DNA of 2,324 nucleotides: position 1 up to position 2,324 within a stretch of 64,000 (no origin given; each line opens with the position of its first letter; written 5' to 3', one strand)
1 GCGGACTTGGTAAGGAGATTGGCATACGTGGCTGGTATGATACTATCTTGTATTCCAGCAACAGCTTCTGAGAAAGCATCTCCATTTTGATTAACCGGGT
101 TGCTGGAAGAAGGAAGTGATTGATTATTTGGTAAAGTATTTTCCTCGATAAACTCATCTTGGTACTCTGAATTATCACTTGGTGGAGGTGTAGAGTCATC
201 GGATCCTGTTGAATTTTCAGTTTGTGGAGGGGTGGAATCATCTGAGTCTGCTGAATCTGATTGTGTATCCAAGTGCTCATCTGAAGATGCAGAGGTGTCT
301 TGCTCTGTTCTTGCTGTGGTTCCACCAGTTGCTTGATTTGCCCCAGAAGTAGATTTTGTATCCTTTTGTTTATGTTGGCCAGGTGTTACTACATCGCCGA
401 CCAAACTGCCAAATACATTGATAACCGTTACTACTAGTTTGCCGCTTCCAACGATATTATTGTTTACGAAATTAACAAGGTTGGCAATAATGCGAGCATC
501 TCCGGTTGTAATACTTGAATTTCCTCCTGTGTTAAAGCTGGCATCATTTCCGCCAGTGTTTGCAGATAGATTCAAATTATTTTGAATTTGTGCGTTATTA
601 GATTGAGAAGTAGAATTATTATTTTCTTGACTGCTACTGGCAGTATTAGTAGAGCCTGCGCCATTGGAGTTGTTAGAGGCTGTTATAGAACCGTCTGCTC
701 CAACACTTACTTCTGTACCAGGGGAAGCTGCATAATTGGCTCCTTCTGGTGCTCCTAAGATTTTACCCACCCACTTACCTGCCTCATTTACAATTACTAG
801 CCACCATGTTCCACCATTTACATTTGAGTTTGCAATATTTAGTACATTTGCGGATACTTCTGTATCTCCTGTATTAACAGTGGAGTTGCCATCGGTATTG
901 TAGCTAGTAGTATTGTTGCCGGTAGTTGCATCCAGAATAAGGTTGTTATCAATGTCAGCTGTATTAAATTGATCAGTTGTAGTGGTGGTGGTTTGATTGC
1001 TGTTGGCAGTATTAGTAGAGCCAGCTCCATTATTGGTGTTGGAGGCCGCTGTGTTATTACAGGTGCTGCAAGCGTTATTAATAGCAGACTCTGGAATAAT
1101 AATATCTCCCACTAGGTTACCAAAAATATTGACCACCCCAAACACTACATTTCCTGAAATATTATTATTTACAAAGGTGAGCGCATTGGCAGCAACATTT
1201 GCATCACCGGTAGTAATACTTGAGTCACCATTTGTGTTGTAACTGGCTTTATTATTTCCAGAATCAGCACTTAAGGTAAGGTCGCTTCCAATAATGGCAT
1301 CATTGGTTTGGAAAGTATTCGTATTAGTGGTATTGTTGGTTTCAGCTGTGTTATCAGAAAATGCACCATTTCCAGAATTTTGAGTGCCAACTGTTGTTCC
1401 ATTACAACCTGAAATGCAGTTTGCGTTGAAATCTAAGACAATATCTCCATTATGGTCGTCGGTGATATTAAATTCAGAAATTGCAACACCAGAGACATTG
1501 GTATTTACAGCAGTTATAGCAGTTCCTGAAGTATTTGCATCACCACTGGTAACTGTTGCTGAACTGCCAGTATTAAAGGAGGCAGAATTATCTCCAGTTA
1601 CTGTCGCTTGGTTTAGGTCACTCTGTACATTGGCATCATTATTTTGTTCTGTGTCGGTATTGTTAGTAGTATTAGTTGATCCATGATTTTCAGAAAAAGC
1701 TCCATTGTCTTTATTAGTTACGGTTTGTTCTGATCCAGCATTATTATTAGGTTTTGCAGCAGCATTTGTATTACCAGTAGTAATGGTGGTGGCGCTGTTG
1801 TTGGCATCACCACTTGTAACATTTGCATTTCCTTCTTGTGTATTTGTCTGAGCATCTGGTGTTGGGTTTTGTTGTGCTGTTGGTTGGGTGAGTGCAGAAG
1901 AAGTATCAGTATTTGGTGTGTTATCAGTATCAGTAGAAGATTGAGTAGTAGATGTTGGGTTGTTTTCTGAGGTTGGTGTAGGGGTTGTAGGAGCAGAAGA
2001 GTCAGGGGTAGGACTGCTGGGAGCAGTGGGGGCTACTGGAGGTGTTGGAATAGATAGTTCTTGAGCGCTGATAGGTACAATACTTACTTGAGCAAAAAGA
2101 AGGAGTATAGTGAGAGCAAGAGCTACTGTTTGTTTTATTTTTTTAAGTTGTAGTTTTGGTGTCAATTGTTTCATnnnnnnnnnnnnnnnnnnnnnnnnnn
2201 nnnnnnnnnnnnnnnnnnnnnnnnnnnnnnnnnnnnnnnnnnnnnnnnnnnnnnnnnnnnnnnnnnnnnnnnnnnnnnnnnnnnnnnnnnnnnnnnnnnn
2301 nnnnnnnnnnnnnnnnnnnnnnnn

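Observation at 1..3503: Two tandem paralogous secreted proteins built from ~88-90-aa Asp/Asn/Thr/Gly-rich repeats of an unrecognised family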

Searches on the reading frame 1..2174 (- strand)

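Call 6: search_protein_families(library=pfam, proteins=[window:1-2174:-], max_evalue=1)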
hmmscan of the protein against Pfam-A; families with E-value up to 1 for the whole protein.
window:1-2174:- (724 aa): 0 families

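Call 7: search_protein_families(library=ncbifam, proteins=[window:1-2174:-], max_evalue=1)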
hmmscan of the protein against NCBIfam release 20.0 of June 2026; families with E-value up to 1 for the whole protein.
window:1-2174:- (724 aa): 0 families

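Call 9: search_solved_structures(query=window:1-2174:-, max_evalue=10, show_alignments=2)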
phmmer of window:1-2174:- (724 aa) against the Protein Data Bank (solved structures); distinct sequences matched with E-value up to 10: 0.

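Call 40: find_homologous_proteins(query=window:1-2174:-)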
Query window:1-2174:- (724 aa): 706 proteins with E <= 0.001 among 8000 candidates; the best 120 are listed.
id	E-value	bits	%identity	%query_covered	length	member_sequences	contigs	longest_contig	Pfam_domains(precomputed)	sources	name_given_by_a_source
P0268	4.8e-169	582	54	87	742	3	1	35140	-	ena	-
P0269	9.6e-167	574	57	69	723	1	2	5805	-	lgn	-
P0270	2.9e-165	570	55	86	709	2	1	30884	-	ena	-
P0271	7.4e-165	568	62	70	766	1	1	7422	-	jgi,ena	-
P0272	1.6e-164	567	55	76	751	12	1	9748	-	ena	-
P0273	5.6e-164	565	49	82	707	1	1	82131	-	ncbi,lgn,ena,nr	ncbi:MAG: Uncharacterized protein G01um101416_206 [Microgenomates group bacterium Gr01-1014_16]|nr:M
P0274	5.8e-160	552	56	78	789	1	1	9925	-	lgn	-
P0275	1.7e-159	551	57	78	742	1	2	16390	-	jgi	-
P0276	2.3e-159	550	58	68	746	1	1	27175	-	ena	-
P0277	3.9e-159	549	60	69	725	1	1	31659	-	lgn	-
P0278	5.9e-159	549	61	69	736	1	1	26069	-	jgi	jgi:hypothetical protein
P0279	4.6e-158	546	49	83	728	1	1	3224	-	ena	-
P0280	1.1e-157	544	51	87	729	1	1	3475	-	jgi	jgi:hypothetical protein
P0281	1.9e-157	544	57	68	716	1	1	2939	-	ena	-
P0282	5.1e-156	539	52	85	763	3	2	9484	-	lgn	-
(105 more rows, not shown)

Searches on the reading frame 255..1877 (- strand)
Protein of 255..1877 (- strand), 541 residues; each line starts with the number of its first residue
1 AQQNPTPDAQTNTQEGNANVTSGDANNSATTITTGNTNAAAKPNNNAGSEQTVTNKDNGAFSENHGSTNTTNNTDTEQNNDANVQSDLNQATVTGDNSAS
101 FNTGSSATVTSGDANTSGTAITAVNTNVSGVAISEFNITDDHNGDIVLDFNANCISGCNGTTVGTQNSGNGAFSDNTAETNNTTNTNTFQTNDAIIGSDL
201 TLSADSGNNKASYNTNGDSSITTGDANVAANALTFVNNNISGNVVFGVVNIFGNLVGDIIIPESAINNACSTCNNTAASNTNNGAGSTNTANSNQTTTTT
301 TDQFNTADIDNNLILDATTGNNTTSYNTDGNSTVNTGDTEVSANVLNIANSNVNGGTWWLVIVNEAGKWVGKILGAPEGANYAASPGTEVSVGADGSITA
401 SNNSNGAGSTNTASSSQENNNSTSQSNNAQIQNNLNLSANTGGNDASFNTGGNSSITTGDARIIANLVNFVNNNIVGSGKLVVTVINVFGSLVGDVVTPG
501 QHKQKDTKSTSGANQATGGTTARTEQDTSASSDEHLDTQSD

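Call 50: predict_structure(alignment_id=A3)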
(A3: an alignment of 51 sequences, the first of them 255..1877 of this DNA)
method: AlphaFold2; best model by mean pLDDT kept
length: 541 residues; sequences in the alignment: 51
mean_pLDDT: 65.5   pTM: 0.64
mean pLDDT of the five models: 65.5, 63.6, 60.8, 57.6, 49.3
residues with pLDDT >= 90: 55; 70-90: 265; 50-70: 49; < 50: 172
segments of 3 or more residues with pLDDT < 50: 1-8, 37-81, 161-191, 272-303, 403-425, 509-541
pLDDT, mean of each block of 10 residues (from residue 1): 38 79 75 55 31 35 35 34 67 83 83 83 69 81 86 71 27 24 32 67 89 89 90 79 81 87 77 36 26 32 62 85 88 90 80 77 77 82 81 70 39 27 53 85 92 92 87 75 86 88 68 42 40 36 36
secondary structure, 60 per line:
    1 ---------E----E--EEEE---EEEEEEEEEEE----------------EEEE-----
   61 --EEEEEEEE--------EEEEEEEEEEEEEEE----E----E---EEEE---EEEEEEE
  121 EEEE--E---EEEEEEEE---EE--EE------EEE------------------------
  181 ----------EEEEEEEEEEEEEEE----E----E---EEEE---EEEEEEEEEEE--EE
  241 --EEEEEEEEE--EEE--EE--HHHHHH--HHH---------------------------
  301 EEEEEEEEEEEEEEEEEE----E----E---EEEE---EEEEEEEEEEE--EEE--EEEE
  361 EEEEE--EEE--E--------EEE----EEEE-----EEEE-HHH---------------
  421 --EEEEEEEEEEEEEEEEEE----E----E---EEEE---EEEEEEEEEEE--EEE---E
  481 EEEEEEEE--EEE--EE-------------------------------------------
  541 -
elements in order: E18-21 E25-35 E52-55 E63-70 E79-93 E107-110 E114-124 E131-138 E154-156 E191-205 E219-222 E226-236 E243-251 E254-256 H263-268 E301-318 E332-335 E339-349 E352-354 E357-365 E368-370 E382-384 E389-392 E398-401 E423-440 E454-457 E461-471 E474-476 E480-488 E491-493
